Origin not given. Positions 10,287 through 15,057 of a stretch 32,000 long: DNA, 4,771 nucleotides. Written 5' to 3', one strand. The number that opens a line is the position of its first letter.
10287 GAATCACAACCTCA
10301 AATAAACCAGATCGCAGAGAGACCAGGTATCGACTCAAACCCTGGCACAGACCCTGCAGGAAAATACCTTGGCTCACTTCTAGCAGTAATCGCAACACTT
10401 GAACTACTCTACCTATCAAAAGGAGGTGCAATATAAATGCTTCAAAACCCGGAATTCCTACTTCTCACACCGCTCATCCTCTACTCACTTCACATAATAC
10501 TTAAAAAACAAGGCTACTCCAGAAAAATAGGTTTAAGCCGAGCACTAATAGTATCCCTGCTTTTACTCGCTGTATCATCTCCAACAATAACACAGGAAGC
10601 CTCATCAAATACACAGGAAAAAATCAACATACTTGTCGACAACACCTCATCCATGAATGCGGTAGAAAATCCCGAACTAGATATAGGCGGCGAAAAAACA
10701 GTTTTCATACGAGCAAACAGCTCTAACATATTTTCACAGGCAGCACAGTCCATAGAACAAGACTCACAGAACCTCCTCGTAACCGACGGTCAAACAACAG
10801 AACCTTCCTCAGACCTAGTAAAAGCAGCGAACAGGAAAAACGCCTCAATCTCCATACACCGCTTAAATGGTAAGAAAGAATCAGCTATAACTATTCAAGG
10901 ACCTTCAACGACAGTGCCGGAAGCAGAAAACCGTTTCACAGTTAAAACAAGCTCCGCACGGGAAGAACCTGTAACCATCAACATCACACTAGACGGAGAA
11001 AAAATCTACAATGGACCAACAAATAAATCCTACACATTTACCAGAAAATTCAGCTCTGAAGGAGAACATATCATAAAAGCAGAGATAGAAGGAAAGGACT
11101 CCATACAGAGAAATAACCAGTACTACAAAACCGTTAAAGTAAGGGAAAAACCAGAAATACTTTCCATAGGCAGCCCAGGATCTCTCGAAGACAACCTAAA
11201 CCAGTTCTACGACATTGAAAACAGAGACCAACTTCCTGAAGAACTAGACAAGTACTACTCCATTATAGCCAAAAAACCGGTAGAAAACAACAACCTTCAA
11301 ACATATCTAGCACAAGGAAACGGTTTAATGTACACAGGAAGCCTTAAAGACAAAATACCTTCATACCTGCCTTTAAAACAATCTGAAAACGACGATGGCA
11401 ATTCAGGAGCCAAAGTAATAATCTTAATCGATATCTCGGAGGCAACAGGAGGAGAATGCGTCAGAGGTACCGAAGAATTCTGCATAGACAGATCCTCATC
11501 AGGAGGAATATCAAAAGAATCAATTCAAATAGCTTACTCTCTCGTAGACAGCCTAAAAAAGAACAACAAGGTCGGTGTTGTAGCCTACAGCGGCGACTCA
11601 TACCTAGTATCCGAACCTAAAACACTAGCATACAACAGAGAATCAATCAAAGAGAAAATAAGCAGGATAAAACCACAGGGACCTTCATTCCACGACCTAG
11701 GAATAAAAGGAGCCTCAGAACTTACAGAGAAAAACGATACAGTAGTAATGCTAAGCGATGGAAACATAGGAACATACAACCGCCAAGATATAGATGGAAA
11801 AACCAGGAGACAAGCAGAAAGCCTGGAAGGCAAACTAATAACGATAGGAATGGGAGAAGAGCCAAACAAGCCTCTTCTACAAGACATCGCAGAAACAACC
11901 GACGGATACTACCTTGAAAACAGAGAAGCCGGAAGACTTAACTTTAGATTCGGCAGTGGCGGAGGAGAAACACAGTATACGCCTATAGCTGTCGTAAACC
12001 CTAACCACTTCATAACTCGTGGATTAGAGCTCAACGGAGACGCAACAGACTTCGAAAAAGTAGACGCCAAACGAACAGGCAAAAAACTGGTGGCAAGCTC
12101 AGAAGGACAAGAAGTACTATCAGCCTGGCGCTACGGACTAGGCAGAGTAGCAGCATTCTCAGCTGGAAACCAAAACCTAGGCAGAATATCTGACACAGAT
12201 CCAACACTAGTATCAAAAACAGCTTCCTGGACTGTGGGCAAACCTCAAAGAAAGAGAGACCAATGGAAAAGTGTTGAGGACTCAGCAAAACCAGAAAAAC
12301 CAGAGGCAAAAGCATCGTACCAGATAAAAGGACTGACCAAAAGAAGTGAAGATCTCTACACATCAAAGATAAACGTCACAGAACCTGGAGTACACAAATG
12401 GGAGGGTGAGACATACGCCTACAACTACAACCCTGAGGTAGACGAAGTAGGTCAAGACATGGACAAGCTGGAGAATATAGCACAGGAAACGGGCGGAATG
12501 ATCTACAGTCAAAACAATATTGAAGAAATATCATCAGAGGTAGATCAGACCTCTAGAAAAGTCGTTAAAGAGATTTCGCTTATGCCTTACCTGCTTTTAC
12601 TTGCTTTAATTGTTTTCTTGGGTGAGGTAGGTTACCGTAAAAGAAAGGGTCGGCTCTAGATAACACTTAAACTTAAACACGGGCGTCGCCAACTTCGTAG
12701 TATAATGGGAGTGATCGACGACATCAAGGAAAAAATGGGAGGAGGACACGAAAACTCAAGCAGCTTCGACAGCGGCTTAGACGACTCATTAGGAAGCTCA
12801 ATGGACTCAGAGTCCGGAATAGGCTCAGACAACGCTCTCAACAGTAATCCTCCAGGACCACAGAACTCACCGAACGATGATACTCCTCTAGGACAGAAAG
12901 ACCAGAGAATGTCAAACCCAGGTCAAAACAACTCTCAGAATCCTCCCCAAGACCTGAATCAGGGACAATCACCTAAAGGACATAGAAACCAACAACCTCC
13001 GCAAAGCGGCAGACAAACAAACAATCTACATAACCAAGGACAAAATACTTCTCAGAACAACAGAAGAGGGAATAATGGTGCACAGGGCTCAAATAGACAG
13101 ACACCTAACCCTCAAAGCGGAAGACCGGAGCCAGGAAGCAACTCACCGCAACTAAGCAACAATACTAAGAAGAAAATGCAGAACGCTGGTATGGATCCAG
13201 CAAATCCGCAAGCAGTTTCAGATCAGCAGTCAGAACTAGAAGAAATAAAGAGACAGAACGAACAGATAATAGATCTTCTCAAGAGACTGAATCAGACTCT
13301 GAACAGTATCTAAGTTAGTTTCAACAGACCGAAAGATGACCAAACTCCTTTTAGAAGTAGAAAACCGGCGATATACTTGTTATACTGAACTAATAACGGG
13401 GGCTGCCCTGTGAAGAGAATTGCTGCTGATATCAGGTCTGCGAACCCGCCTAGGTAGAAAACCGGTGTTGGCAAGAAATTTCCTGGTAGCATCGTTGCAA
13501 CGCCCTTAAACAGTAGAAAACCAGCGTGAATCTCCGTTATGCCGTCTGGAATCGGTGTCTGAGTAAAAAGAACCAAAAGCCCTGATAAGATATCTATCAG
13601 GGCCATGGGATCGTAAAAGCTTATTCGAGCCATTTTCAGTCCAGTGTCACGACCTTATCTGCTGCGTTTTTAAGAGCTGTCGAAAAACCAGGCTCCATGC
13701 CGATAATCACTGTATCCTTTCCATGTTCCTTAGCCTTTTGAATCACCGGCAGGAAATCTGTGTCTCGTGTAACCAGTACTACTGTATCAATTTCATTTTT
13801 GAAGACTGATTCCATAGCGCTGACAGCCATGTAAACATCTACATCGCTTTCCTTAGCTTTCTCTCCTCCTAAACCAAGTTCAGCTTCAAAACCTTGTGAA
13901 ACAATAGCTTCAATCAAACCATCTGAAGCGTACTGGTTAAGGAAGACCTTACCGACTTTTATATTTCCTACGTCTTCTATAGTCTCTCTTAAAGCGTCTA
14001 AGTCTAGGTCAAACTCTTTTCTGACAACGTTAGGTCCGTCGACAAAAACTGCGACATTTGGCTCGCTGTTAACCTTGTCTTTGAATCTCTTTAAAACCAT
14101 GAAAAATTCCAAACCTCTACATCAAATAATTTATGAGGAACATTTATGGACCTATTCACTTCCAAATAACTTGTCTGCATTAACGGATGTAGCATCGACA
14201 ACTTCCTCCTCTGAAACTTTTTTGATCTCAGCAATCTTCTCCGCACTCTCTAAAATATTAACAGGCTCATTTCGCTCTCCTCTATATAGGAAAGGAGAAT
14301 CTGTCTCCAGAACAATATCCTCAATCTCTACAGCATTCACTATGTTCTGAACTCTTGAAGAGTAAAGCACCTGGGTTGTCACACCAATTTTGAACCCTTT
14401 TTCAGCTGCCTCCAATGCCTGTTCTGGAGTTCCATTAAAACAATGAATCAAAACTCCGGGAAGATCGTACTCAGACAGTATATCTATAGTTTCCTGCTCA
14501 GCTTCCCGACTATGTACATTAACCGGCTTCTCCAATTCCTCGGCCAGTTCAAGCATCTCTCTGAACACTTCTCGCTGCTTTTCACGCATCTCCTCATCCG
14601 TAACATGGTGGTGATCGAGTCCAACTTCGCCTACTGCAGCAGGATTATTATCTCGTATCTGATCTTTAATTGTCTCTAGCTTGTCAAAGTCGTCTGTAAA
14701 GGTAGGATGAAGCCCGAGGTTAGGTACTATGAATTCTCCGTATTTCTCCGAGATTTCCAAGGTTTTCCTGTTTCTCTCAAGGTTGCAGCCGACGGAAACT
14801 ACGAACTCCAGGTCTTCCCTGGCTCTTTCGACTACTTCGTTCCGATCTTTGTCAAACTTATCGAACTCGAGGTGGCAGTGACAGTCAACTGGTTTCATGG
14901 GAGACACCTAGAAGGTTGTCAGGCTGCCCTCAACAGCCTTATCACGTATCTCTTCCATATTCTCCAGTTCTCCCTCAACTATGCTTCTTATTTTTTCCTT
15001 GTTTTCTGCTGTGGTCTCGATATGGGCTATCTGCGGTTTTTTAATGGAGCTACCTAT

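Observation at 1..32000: Kilobase-scale mosaic of opposite strand-composition skews that cuts through intact genes and mostly ignores gene orientation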

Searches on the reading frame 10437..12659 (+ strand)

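Call 37: search_protein_families(library=pfam, proteins=[window:10437-12659:+], max_evalue=0.001)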
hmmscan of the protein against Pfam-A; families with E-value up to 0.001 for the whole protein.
window:10437-12659:+ (740 aa): 3 families
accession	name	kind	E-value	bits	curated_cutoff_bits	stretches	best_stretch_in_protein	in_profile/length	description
PF13519.12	VWA_2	-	3.4e-08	34.5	27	1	348-442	3-106/107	von Willebrand factor type A domain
PF00092.34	VWA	-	3.5e-08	34.3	23.8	1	348-496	4-163/174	von Willebrand factor type A domain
PF13768.12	VWA_3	-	9.1e-06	26.2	27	0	370-492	28-153/155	von Willebrand factor type A domain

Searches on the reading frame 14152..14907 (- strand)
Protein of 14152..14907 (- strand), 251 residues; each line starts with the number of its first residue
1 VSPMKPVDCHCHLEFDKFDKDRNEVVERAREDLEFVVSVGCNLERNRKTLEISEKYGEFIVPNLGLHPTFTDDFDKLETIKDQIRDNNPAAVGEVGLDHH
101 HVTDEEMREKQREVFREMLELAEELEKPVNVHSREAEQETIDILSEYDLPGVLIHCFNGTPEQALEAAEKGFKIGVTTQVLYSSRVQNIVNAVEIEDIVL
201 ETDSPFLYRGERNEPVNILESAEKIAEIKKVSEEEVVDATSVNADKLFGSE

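Call 38: search_protein_families(library=pfam, proteins=[window:14152-14907:-], max_evalue=0.001)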
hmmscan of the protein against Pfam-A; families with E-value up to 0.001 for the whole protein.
window:14152-14907:- (251 aa): 1 family
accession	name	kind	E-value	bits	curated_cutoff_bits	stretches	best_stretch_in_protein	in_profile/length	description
PF01026.27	TatD_DNase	-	1.1e-70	238.3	27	1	7-249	1-253/253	TatD related DNase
